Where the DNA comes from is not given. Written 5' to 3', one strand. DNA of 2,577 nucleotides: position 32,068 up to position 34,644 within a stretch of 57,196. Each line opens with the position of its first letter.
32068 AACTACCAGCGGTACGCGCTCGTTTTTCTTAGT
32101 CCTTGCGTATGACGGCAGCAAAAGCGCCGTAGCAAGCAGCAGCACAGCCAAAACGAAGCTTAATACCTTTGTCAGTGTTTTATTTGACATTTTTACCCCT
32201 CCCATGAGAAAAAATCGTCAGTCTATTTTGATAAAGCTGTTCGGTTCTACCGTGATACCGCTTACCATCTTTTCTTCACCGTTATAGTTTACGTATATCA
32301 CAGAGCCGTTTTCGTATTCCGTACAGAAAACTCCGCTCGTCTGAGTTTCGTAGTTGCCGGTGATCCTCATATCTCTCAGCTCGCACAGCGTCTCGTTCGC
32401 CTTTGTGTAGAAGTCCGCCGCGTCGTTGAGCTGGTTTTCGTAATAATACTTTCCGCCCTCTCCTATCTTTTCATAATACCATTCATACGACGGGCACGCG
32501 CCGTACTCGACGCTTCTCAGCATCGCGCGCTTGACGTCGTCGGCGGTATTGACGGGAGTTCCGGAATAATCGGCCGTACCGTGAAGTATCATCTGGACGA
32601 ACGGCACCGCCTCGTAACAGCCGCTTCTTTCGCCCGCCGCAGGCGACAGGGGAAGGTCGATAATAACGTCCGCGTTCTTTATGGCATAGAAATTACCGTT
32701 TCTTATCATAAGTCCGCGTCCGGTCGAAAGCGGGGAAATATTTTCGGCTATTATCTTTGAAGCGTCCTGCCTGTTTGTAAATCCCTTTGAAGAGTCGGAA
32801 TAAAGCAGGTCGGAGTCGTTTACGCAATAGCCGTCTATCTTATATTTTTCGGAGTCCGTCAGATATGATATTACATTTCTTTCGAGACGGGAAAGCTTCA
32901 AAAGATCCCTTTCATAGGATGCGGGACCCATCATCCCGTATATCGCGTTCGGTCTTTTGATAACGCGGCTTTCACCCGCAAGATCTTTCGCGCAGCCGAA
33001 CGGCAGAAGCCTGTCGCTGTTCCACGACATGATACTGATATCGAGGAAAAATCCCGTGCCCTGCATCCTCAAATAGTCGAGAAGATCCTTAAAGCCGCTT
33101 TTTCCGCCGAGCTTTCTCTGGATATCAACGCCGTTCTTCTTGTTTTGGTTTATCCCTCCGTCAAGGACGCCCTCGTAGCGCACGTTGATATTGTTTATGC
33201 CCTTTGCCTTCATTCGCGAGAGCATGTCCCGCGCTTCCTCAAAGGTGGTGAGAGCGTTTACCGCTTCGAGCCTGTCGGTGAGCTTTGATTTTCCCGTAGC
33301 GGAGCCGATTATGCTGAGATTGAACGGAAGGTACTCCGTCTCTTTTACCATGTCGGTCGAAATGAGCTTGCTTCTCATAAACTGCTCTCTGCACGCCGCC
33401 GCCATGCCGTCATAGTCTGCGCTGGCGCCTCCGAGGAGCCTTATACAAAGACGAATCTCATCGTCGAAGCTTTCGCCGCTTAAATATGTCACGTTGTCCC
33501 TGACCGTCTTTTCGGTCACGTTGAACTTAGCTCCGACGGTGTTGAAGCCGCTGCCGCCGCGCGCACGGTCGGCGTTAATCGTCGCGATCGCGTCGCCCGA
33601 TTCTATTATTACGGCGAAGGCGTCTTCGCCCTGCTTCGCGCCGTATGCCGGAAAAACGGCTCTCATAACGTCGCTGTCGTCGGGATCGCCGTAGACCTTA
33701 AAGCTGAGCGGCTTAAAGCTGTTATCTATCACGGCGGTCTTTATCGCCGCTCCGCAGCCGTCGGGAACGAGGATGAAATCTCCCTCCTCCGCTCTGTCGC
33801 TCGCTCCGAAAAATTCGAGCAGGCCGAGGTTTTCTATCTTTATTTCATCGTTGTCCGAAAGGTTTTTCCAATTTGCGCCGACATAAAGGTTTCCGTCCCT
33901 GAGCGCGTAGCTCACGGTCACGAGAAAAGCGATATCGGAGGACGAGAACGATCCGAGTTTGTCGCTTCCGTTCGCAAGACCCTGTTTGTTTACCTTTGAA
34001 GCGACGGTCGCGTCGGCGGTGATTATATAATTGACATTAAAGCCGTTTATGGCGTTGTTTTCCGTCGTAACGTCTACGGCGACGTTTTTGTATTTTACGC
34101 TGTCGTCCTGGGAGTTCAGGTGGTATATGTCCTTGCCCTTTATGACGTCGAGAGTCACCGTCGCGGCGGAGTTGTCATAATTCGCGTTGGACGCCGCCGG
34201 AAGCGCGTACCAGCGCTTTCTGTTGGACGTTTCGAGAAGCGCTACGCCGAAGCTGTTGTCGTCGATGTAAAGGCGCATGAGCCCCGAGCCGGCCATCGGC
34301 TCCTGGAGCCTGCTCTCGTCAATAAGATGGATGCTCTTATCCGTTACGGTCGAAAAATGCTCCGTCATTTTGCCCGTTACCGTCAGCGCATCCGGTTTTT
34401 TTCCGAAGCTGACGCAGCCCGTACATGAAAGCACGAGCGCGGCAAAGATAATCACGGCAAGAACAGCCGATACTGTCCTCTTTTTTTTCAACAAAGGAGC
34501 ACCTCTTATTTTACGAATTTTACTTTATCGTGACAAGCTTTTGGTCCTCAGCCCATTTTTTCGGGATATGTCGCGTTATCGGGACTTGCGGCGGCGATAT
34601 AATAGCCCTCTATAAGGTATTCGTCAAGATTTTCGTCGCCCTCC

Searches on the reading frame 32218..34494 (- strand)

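Call 80: search_protein_families(library=pfam, proteins=[window:32218-34494:-], max_evalue=0.00001)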
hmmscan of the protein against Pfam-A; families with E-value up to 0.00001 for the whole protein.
window:32218-34494:- (758 aa): 1 family
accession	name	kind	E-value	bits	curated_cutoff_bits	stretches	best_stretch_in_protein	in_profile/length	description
PF18952.6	DUF5696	-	4.9e-125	418.8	25.6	1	189-754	21-612/612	Family of unknown function (DUF5696)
